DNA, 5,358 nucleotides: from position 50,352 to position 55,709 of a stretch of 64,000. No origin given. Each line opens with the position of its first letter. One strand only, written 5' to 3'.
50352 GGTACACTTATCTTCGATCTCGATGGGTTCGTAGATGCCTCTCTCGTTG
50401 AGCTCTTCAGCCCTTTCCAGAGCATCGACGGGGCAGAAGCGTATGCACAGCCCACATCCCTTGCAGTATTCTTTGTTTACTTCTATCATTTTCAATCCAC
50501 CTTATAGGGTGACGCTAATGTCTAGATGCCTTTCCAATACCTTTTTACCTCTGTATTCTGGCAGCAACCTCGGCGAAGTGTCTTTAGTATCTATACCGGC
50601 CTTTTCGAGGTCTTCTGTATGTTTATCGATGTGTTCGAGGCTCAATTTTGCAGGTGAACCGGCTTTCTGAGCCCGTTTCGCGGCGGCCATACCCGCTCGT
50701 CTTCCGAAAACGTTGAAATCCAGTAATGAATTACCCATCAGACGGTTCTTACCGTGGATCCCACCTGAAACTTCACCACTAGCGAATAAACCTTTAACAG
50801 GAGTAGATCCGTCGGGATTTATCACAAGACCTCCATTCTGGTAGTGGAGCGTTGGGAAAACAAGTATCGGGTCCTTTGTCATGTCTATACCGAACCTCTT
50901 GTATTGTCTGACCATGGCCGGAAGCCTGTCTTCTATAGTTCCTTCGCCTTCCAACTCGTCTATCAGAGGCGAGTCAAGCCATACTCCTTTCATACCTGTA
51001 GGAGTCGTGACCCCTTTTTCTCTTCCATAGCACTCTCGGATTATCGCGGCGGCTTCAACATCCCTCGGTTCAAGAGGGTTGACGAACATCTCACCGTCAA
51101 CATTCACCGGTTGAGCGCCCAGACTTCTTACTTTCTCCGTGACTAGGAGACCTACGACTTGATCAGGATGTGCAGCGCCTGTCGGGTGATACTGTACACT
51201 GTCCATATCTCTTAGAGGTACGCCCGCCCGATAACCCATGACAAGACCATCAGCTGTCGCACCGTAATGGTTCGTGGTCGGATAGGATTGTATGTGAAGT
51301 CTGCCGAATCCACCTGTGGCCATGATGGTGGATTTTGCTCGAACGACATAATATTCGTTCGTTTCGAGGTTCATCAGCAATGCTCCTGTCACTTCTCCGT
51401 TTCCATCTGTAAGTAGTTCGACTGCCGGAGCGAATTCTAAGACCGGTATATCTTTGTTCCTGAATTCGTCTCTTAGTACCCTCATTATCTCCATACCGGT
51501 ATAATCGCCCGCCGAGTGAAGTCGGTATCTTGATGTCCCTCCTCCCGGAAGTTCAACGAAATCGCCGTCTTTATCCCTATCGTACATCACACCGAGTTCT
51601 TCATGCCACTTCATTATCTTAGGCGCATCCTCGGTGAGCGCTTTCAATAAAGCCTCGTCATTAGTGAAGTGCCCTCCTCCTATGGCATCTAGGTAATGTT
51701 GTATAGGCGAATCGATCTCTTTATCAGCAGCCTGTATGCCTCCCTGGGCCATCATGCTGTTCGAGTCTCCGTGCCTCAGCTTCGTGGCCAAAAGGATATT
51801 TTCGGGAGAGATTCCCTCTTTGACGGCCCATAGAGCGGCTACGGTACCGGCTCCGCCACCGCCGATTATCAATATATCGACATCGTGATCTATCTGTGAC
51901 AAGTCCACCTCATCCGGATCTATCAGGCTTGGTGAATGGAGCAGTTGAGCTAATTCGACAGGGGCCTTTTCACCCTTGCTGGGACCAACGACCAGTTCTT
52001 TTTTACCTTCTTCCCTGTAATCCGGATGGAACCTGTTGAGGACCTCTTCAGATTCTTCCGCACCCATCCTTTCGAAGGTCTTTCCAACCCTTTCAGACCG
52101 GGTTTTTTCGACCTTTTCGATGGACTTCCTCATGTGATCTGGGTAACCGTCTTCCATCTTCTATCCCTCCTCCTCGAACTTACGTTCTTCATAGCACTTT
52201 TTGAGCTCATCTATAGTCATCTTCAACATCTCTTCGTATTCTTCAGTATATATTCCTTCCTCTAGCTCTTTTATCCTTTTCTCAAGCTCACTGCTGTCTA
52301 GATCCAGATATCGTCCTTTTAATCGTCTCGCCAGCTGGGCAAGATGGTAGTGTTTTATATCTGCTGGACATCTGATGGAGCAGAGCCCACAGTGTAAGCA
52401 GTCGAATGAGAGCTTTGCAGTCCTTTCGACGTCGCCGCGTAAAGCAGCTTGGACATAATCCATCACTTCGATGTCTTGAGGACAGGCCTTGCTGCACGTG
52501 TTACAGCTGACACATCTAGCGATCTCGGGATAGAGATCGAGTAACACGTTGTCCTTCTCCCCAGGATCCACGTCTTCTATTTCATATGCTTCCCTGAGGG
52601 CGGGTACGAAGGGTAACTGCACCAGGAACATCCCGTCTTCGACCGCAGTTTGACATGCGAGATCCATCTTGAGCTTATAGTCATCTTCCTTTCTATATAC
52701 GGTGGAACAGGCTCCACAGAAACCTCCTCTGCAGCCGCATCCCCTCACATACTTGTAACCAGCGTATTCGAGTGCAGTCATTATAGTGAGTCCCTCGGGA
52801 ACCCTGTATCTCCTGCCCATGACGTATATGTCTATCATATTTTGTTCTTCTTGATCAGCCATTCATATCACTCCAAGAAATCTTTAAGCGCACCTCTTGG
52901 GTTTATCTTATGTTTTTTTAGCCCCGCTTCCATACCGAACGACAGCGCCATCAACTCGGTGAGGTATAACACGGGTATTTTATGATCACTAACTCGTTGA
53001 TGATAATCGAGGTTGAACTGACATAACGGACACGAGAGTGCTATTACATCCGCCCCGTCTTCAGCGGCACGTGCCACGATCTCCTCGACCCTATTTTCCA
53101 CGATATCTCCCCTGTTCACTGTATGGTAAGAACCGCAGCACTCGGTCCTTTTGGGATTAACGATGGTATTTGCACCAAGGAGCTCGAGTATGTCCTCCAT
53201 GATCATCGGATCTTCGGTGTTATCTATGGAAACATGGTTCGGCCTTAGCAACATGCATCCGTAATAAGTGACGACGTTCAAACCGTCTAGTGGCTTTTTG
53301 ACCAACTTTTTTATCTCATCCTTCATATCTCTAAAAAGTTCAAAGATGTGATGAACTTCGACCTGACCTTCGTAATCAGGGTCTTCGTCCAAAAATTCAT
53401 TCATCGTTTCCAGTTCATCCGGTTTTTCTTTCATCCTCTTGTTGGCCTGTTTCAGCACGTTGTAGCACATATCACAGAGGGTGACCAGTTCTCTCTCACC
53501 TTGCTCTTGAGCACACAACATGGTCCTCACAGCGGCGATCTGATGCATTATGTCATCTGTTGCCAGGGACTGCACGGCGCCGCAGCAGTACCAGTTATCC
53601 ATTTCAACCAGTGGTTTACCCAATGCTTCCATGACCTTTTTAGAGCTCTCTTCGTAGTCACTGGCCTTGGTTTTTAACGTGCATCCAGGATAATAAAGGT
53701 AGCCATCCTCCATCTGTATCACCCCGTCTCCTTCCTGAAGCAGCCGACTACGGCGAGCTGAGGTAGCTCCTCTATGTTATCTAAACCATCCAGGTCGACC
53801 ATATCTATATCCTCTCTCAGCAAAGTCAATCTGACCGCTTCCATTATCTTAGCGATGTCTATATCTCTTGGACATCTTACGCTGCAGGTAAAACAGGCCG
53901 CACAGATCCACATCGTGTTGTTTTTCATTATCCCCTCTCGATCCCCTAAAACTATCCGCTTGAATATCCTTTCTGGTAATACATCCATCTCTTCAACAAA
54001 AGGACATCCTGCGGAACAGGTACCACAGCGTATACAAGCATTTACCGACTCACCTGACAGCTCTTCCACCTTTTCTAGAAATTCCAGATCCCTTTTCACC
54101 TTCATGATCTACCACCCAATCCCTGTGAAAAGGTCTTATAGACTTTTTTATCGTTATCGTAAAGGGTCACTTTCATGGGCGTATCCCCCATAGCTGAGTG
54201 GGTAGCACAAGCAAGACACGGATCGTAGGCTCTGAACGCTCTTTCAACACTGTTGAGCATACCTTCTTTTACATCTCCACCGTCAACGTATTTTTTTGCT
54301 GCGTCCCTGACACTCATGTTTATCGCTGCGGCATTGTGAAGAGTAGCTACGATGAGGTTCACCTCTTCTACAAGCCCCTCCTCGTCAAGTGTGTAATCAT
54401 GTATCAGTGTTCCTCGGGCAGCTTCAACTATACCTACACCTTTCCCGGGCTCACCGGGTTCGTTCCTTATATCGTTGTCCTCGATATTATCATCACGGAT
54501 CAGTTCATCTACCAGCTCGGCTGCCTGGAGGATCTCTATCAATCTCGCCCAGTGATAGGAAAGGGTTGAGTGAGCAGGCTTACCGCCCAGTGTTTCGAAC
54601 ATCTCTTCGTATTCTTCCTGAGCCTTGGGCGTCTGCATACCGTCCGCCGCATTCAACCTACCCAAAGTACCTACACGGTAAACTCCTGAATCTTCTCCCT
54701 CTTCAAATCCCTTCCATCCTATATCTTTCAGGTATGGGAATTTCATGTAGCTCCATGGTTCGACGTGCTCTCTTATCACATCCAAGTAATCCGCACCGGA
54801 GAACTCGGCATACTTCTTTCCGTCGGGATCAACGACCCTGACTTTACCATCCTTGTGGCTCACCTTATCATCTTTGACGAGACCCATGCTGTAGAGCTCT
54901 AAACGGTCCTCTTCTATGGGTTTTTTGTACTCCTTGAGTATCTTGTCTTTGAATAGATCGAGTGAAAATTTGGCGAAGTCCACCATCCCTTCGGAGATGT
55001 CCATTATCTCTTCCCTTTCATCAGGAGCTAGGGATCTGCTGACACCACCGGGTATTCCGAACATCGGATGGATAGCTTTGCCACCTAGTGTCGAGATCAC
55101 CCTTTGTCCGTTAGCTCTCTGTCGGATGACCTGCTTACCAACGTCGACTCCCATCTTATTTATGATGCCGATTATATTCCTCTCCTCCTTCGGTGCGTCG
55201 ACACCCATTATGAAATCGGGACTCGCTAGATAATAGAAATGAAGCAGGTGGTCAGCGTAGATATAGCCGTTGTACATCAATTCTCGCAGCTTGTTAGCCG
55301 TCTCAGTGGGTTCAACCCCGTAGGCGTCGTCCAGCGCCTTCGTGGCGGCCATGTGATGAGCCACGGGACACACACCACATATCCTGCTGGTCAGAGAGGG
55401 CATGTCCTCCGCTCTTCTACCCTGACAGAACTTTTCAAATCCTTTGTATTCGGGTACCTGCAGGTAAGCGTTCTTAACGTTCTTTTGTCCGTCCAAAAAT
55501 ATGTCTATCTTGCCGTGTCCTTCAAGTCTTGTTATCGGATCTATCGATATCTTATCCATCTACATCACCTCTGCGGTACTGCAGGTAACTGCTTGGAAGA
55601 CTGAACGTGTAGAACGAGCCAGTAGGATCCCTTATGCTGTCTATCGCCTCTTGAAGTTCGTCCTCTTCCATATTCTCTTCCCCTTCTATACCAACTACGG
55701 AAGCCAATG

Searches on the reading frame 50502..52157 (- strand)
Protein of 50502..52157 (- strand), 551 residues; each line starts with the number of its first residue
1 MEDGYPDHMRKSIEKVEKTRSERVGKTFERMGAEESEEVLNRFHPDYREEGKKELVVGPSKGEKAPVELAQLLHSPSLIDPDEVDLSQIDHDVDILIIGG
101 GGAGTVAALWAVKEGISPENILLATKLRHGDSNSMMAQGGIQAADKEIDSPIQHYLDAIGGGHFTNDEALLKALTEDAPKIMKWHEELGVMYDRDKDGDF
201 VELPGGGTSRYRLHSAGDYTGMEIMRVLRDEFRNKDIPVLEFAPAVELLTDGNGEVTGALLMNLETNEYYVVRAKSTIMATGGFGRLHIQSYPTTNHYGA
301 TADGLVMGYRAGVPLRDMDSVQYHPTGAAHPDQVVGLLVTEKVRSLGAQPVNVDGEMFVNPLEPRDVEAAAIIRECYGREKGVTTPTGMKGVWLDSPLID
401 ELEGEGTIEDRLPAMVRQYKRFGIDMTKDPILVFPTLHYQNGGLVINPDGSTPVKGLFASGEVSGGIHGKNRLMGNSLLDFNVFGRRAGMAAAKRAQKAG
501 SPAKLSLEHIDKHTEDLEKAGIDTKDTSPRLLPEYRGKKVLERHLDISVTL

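Call 81: search_protein_families(library=pfam, proteins=[window:50502-52157:-], max_evalue=0.0001)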
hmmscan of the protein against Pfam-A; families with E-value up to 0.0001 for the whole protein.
window:50502-52157:- (551 aa): 2 families
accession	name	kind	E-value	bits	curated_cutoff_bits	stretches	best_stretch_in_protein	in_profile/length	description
PF00890.30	FAD_binding_2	-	2.9e-70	238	20.4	1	94-478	1-414/414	FAD binding domain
PF07992.20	Pyr_redox_2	-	7.9e-05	22.6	26.1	0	94-116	2-24/291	Pyridine nucleotide-disulphide oxidoreductase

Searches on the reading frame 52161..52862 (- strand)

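Call 81: search_protein_families(library=pfam, proteins=[window:52161-52862:-], max_evalue=0.0001)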
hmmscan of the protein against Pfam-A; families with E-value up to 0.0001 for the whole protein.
window:52161-52862:- (233 aa): 8 families
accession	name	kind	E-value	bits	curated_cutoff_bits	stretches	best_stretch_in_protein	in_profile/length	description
PF13187.11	Fer4_9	-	1.2e-08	35.2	27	1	116-168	1-50/52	4Fe-4S dicluster domain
PF13237.11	Fer4_10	-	3.8e-08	33.6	25.5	1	115-166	7-53/53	4Fe-4S dicluster domain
PF12838.12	Fer4_7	-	5.7e-08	33.5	27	1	116-169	1-52/52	4Fe-4S dicluster domain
PF13534.11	Fer4_17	-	8.7e-08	33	22.2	0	145-169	36-60/61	4Fe-4S dicluster domain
PF13183.11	Fer4_8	-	1.9e-07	32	27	0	148-169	47-68/68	4Fe-4S dicluster domain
PF13510.11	Fer2_4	-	2.8e-07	31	22.8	1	8-78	2-75/82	2Fe-2S iron-sulfur cluster binding domain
PF00111.32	Fer2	-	1.7e-05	25.1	21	1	16-74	7-76/77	2Fe-2S iron-sulfur cluster binding domain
PF00037.32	Fer4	-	3.6e-05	23.8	21.1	0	116-130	7-21/24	4Fe-4S binding domain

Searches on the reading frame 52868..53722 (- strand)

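Call 81: search_protein_families(library=pfam, proteins=[window:52868-53722:-], max_evalue=0.0001)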
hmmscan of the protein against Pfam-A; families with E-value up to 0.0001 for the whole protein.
window:52868-53722:- (284 aa): 1 family
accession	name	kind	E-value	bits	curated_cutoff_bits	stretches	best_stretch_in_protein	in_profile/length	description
PF02754.22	CCG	-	4.7e-23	81.5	20.6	2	150-239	1-85/85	Cysteine-rich domain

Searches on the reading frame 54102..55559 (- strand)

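Call 81: search_protein_families(library=pfam, proteins=[window:54102-55559:-], max_evalue=0.0001)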
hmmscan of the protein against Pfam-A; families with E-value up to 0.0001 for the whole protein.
window:54102-55559:- (485 aa): 1 family
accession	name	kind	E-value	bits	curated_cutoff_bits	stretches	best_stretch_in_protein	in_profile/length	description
PF00374.24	NiFeSe_Hases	-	3.3e-37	129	25.8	2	39-125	1-87/508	Nickel-dependent hydrogenase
